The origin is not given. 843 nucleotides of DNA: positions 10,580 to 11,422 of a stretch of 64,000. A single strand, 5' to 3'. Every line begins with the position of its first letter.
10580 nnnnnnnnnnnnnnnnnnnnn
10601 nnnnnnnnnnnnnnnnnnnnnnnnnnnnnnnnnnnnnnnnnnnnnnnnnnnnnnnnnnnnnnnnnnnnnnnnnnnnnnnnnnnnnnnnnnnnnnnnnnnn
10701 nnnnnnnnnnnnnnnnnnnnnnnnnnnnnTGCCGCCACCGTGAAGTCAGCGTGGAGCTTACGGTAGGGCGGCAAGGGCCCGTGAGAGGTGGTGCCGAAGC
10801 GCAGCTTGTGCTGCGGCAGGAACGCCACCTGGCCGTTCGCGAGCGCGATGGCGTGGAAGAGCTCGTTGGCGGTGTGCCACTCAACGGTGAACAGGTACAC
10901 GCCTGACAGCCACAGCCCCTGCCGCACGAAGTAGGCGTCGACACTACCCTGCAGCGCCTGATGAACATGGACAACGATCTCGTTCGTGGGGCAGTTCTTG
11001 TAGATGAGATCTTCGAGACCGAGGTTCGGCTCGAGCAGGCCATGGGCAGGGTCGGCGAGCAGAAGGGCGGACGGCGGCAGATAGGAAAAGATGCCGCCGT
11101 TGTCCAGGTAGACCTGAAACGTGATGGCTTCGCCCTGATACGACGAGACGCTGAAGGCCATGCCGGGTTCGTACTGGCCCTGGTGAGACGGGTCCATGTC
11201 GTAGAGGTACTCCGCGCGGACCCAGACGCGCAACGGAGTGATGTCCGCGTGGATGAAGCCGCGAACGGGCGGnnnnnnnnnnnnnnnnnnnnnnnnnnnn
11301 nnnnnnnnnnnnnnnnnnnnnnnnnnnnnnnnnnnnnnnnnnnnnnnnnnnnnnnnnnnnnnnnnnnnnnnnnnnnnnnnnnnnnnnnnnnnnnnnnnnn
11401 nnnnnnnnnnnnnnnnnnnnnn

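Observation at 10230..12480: GC-rich two-gene island encoding a P-loop kinase-unknown-Nudix fusion plus a small basic protein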

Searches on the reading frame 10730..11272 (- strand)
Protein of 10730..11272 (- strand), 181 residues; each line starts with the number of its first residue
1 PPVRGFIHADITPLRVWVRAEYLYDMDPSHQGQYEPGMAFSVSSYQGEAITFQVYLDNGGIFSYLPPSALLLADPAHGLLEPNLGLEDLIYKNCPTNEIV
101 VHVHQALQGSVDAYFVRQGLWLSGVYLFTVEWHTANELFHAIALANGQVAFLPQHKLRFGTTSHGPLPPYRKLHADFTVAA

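Call 35: search_dna_similar(query=window:10736-11257:-, collection=phages, mode=protein, max_evalue=0.001, max_rows=25)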
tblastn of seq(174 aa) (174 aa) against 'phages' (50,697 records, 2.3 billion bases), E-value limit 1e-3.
Records with a match: 83; places in all: 83; records where one place covers at least 80% of the query: 83.
Best place of each record, by identity: <60% 83.
By first word of the organism name: Synechococcus 46; Prochlorococcus 16; Cyanophage 14; Pelagibacter 4; Marine 2; phage 1.
By host as written in the record: - 16; Synechococcus sp. 14; Synechococcus sp. WH7803 6; Parasynechococcus marenigrum WH 8102 5; Prochlorococcus sp. NATL2A 4; Synechococcus sp. WH8109 3; Candidatus Pelagibacter sp. HTCC1062 3; Prochlorococcus marinus NATL2A 3; and 17 more.
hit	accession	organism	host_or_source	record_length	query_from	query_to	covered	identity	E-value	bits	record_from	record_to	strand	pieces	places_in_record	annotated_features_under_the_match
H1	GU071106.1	Synechococcus phage Syn19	Synechococcus sp. WH8109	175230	6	174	97%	30.3%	6e-5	48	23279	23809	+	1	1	purM: phosphoribosylaminoimidazole synthetase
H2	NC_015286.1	Synechococcus phage Syn19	Synechococcus sp. WH8109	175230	6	174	97%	30.3%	6e-5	48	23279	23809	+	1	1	purM: ferredoxin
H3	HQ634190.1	Cyanophage Syn2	Synechococcus sp. WH8012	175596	6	174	97%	30.3%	6e-5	48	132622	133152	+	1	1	hypothetical protein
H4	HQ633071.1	Synechococcus phage S-SKS1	Synechococcus sp. WH7803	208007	4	164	93%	31.5%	2e-6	52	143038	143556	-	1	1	PurM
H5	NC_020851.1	Synechococcus phage S-SKS1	Synechococcus sp. WH7803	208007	4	164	93%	31.5%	2e-6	52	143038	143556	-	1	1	ferredoxin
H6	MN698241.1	Pelagibacter phage HTVC027P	Candidatus Pelagibacter sp. HTCC1062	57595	1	166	95%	29.9%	3e-10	63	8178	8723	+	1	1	phosphoribosylaminoimidazole synthetase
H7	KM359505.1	Prochlorococcus phage P-TIM68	Prochlorococcus sp. MIT9515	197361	10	164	89%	30.8%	8e-5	48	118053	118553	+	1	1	putative phosphoribosylaminoimidazole synthetase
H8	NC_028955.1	Prochlorococcus phage P-TIM68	Prochlorococcus sp. MIT9515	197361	10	164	89%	30.8%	8e-5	48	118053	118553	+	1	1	ferredoxin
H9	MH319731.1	Marine virus AG-345-E02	single cell amplified by WGA-X; seawater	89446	4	164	93%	29.2%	5e-4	45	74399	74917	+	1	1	record has no annotation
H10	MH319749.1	Marine virus AG-345-F15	single cell amplified by WGA-X; seawater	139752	4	164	93%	29.2%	5e-4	45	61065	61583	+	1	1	record has no annotation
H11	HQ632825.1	Prochlorococcus phage P-SSM5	Prochlorococcus marinus NATL2A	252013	4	164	93%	29.2%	5e-4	45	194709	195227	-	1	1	PurM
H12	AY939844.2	Prochlorococcus phage P-SSM2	Prochlorococcus sp. NATL1A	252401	4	164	93%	29.2%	5e-4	45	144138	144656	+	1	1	purM: phosphoribosylaminoimidazole synthetase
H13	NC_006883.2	Prochlorococcus phage P-SSM2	Prochlorococcus sp. NATL1A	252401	4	164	93%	29.2%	5e-4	45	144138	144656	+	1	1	purM: ferredoxin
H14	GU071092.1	Prochlorococcus phage P-SSM2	-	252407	4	164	93%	29.2%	5e-4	45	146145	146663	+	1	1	PurM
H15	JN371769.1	Synechococcus phage metaG-MbCM1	-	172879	6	158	88%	30.6%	1e-5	50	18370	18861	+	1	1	PurM phosphoribosylaminoimidazole (x2)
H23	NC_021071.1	Cyanophage P-RSM1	Prochlorococcus MIT9303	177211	6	154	86%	30.9%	4e-6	51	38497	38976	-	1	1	ferredoxin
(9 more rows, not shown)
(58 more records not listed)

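Call 39: get_annotated_region(hit=H6, flank=4000)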
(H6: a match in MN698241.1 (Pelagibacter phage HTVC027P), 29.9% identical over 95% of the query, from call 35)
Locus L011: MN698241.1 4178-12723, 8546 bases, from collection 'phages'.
description: Pelagibacter phage HTVC027P, complete genome.
organism: Pelagibacter phage HTVC027P (NCBI taxid 2686457)
taxonomy: Viruses; Duplodnaviria; Heunggongvirae; Uroviricota; Caudoviricetes
host: Candidatus Pelagibacter sp. HTCC1062; source: seawater; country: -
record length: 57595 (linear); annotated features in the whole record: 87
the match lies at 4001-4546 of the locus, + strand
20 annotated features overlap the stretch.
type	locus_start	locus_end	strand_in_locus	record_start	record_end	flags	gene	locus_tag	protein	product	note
CDS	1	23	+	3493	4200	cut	-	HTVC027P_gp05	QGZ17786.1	hypothetical protein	-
CDS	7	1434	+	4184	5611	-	-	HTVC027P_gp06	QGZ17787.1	ATP-dependent DNA helicase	-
CDS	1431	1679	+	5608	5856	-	-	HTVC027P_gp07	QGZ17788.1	hypothetical protein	-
CDS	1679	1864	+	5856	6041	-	-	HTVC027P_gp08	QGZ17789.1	hypothetical protein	-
CDS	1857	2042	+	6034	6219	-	-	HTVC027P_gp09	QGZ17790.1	hypothetical protein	-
CDS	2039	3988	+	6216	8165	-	-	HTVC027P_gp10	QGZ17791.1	DNA polymerase A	-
CDS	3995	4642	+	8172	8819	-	-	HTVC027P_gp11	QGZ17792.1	phosphoribosylaminoimidazole synthetase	phosphoribosylaminoimidazole synthetase (PurM)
CDS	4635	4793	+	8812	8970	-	-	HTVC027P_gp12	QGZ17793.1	hypothetical protein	-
CDS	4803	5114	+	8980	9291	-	-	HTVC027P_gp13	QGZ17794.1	hypothetical protein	-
CDS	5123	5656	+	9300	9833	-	-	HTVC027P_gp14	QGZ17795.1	hypothetical protein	-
CDS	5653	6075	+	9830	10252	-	-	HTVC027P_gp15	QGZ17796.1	hypothetical protein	-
CDS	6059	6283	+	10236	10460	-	-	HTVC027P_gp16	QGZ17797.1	hypothetical protein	-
CDS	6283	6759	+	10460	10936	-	-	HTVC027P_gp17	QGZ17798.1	peptidase M15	-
CDS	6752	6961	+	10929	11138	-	-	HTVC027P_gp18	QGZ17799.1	hypothetical protein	-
CDS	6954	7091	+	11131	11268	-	-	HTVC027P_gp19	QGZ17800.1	hypothetical protein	-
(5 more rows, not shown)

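Call 46: search_solved_structures(query=A4, max_evalue=10, show_alignments=2)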
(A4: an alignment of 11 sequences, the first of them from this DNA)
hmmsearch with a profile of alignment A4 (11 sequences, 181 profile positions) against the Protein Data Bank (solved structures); distinct sequences matched with E-value up to 10: 5.
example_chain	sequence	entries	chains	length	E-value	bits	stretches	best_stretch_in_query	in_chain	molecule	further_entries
5le4_A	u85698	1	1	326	0.83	12.2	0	43-61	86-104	DD_D12_11_D12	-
5le3_A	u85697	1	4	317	1.2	11.7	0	43-61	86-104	DD_D12_09_D12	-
5le6_A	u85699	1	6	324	1.3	11.6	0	43-61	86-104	DD_D12_09_D12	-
5le7_A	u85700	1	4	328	1.6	11.3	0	43-61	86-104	DD_D12_13_D12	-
5le8_A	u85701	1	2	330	1.7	11.3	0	43-61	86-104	DD_D12_15_D12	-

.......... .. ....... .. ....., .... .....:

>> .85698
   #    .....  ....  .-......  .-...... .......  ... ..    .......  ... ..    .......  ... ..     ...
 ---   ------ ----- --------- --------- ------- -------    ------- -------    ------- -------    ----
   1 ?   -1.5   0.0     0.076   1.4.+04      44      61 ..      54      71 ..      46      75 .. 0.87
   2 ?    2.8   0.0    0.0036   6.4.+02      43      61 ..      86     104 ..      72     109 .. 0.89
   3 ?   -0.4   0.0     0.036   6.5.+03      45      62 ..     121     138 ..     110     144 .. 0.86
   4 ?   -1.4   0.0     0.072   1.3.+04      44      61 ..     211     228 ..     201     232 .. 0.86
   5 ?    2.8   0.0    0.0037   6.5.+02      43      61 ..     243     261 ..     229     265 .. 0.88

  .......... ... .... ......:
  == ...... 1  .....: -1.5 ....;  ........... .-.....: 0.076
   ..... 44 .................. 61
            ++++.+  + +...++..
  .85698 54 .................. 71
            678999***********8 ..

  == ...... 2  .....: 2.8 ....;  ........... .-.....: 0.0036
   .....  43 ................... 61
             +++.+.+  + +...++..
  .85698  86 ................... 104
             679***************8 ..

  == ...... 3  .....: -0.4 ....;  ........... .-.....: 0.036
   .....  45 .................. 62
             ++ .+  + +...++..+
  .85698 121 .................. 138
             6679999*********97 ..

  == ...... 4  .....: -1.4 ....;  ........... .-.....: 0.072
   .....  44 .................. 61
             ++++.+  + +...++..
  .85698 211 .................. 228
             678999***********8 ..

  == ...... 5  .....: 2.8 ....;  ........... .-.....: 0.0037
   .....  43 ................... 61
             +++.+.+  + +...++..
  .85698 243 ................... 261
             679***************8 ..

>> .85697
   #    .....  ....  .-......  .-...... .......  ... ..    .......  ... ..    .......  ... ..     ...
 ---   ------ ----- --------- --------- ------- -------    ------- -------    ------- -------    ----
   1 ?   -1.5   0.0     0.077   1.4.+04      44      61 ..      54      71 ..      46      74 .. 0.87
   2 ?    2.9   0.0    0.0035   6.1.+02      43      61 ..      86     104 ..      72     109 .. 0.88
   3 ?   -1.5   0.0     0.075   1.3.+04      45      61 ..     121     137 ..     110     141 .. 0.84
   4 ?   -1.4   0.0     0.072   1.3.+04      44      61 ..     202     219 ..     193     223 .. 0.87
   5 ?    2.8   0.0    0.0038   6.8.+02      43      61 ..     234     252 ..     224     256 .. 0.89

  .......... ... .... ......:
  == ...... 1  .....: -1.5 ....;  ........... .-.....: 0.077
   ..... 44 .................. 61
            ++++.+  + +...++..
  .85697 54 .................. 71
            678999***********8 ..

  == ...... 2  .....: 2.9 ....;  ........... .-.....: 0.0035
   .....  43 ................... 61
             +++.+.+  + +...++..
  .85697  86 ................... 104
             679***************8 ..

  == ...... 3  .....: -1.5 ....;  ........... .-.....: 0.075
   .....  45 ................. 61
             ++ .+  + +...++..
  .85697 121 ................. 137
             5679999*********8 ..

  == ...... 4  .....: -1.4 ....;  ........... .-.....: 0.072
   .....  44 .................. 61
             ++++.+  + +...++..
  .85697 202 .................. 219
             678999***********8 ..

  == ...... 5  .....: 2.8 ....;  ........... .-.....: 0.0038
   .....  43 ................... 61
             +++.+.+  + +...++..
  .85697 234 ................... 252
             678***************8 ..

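Call 51: search_protein_families(library=pfam, alignment_id=A4, max_evalue=1)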
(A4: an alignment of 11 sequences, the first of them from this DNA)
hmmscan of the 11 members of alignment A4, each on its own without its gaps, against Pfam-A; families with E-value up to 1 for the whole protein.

A. member 1, seq(181 aa): 1 family
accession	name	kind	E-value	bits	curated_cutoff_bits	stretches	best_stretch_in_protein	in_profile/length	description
PF02905.19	EBV-NA1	-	0.067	13.5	25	1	116-168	38-89/146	Epstein Barr virus nuclear antigen-1, DNA-binding domain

B. families by the number of members that match (of 11 scanned): 2 families
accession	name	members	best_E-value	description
PF02905.19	EBV-NA1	1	0.067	Epstein Barr virus nuclear antigen-1, DNA-binding domain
PF03995.18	Inhibitor_I36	1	0.14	Peptidase inhibitor family I36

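Call 52: find_homologous_proteins(query=A4)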
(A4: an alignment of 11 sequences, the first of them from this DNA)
Query A4 (11 sequences) (181 aa, profile of the alignment): 3423 proteins with E <= 0.001 among 4939 candidates; the best 120 are listed.
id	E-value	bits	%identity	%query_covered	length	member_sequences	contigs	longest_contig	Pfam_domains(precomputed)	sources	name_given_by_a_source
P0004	7.1e-80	285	57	96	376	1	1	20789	-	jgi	jgi:hypothetical protein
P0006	6.5e-79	281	57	93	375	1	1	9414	PF13671.13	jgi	jgi:hypothetical protein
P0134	3.2e-76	273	54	96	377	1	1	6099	-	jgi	jgi:hypothetical protein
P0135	1.9e-75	270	54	96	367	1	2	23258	-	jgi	jgi:hypothetical protein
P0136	1.5e-69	251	49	98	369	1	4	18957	-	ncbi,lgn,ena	ncbi:MAG: hypothetical protein AAB554_03680 [Patescibacteria group bacterium]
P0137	6.2e-68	246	55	86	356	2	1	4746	-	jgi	-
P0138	5.0e-67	243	46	96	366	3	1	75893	-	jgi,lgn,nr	jgi:hypothetical protein|nr:hypothetical protein [Kofleriaceae bacterium]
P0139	6.1e-65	236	44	96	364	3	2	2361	-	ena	-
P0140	1.4e-64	235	51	94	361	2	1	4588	-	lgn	-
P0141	7.5e-63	229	44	96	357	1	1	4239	-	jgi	jgi:hypothetical protein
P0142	1.4e-59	218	48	97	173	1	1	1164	-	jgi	-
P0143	2.4e-59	218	43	99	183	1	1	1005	-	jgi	jgi:hypothetical protein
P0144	5.4e-59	217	28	92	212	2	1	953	-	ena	-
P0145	9.4e-59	216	27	92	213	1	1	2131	-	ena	-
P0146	9.7e-59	216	41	96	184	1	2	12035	-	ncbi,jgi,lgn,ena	-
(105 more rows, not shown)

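Call 54: find_encoding_contigs(protein=P0146, flank=6000, max_places=2)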
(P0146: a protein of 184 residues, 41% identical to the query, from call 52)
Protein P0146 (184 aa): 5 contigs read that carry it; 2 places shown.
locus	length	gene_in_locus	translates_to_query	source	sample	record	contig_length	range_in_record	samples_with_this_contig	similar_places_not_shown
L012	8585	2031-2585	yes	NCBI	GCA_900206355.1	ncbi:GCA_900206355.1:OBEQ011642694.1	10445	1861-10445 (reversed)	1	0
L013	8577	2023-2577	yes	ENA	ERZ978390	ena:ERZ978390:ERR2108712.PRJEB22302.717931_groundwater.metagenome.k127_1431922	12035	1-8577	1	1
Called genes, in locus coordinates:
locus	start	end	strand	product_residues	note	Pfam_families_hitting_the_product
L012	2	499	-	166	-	?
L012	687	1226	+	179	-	-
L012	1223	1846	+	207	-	-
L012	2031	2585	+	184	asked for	-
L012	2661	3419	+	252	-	PF00149:Metallophos, PF12850:Metallophos_2 (faint)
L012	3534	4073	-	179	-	PF01725:Ham1p_like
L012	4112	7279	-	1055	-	PF00133:tRNA-synt_1, PF09334:tRNA-synt_1g, PF01406:tRNA-synt_1e (weak), PF09334:tRNA-synt_1g, PF08264:Anticodon_1, PF19302:DUF5915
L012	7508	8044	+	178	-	-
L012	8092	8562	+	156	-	PF03692:CxxCxxCC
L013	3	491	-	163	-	?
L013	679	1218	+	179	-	-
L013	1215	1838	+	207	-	-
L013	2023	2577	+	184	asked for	-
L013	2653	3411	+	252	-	PF00149:Metallophos, PF12850:Metallophos_2 (faint)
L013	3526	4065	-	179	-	PF01725:Ham1p_like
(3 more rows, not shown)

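Call 55: find_encoding_contigs(protein=P0136, flank=9000, max_places=3)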
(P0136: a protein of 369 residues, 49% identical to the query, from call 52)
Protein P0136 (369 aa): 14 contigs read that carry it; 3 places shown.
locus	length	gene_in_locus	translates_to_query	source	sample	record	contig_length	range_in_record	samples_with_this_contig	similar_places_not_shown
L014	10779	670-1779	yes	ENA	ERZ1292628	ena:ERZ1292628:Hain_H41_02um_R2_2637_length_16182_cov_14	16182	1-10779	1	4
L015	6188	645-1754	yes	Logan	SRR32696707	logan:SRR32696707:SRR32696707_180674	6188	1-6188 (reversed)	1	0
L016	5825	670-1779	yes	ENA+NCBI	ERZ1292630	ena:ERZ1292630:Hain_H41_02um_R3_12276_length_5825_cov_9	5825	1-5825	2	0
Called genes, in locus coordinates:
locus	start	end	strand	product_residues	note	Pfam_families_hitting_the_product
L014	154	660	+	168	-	-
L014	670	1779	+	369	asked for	-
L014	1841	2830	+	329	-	PF00294:PfkB, PF08543:Phos_pyr_kin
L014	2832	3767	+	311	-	PF01116:F_bP_aldolase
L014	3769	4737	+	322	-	PF00389:2-Hacid_dh, PF02826:2-Hacid_dh_C, PF03446:NAD_binding_2 (weak)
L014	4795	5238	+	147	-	-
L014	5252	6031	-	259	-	PF23023:Anti-Pycsar_Apyc1 (weak), PF00753:Lactamase_B, PF12706:Lactamase_B_2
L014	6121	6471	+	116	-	-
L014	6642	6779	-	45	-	-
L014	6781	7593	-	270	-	-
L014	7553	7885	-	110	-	-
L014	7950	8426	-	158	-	PF07963:N_methyl, PF08334:T2SSG, PF22434:PilW_C (faint)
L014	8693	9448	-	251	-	PF00483:NTP_transferase, PF01128:IspD, PF02348:CTP_transf_3 (weak), PF12804:NTP_transf_3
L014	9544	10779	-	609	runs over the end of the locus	PF13522:GATase_6, PF13537:GATase_7, PF01380:SIS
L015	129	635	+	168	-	-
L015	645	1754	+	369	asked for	-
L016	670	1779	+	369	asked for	-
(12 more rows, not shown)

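Call 56: get_annotated_region(hit=H2, flank=5000)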
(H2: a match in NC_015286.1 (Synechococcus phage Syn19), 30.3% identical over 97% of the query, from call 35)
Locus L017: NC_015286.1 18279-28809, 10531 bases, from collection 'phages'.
description: Synechococcus phage Syn19, complete genome.
organism: Synechococcus phage Syn19 (NCBI taxid 445684)
taxonomy: Viruses; Duplodnaviria; Heunggongvirae; Uroviricota; Caudoviricetes; Kyanoviridae; Pontusvirus; Pontusvirus syn19
host: Synechococcus sp. WH8109; source: Sargasso Sea; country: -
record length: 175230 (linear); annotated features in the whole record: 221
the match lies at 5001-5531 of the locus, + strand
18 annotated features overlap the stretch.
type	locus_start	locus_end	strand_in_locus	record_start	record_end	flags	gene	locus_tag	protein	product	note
CDS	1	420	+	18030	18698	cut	-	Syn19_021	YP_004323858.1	hypothetical protein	T4-LIKE GC: 945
CDS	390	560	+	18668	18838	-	-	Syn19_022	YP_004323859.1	hypothetical protein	T4-LIKE GC: 158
CDS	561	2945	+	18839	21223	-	gp5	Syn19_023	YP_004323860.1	baseplate hub and tail lysozyme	T4-LIKE GC: 340; similar to Synechococcus phage S-SM1 protein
CDS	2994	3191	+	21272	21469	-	-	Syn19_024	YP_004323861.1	hypothetical protein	T4-LIKE GC: 341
CDS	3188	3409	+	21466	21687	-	-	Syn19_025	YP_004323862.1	Phd-like antitoxin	T4-LIKE GC: 342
CDS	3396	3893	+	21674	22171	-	denV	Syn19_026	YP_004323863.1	DNA endonuclease V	T4-LIKE GC: 100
CDS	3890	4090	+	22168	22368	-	-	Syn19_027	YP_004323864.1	hypothetical protein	T4-LIKE GC: 160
tRNA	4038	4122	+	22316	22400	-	-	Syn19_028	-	tRNA-Leu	-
tRNA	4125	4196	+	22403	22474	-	-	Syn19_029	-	tRNA-Thr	-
tRNA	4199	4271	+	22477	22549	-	-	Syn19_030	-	tRNA-Ala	-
tRNA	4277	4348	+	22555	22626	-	-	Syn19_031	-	tRNA-Asn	-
CDS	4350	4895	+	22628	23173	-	denV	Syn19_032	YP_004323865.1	DNA endonuclease V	T4-LIKE GC: 100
CDS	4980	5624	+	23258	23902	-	purM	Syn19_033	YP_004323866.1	ferredoxin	T4-LIKE GC: 171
CDS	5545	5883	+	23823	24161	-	-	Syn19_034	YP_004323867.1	hypothetical protein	T4-LIKE GC: 838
CDS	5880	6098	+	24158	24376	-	-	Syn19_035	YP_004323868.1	hypothetical protein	T4-LIKE GC: 744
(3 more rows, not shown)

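Call 64: search_protein_representatives(protein=window:10730-11272:-)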
Query: 181 residues. Proteins with E-value up to 0.001 (for the whole library): 392; up to 1e-10: 195; up to 1e-30: 35. The best 150 are listed.
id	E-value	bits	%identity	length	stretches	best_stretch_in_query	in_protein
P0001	4.7e-120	414.4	100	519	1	1-181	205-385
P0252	1.9e-54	200.4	55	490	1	4-180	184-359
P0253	5.6e-51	189.1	51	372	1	5-180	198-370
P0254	2.6e-46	173.9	53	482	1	6-178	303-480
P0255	4.6e-46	173.1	48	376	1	6-177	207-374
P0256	1.2e-45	171.8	49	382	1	6-177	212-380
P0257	5.1e-45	169.7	49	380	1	5-175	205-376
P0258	7.8e-44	165.8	49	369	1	3-178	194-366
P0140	8.8e-44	165.7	51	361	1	7-178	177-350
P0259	1.8e-43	164.6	49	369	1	5-179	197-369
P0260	2.7e-43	164.1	51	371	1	7-177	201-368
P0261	1.2e-41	158.7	45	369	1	4-179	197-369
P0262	2.6e-41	157.6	47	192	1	7-178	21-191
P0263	3.1e-40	154.1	46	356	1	7-177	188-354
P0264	3.5e-39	150.7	43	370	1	4-176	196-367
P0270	1.3e-35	139.0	43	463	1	6-177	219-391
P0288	6.3e-30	120.5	40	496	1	6-178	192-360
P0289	3.3e-29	118.1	38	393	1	2-178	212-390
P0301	5.8e-27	110.8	40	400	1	6-179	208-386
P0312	1.8e-24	102.7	37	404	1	7-179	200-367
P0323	1.7e-22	96.3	36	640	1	5-179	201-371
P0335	3.5e-21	92.0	38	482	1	2-176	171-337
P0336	4.4e-21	91.6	38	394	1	10-176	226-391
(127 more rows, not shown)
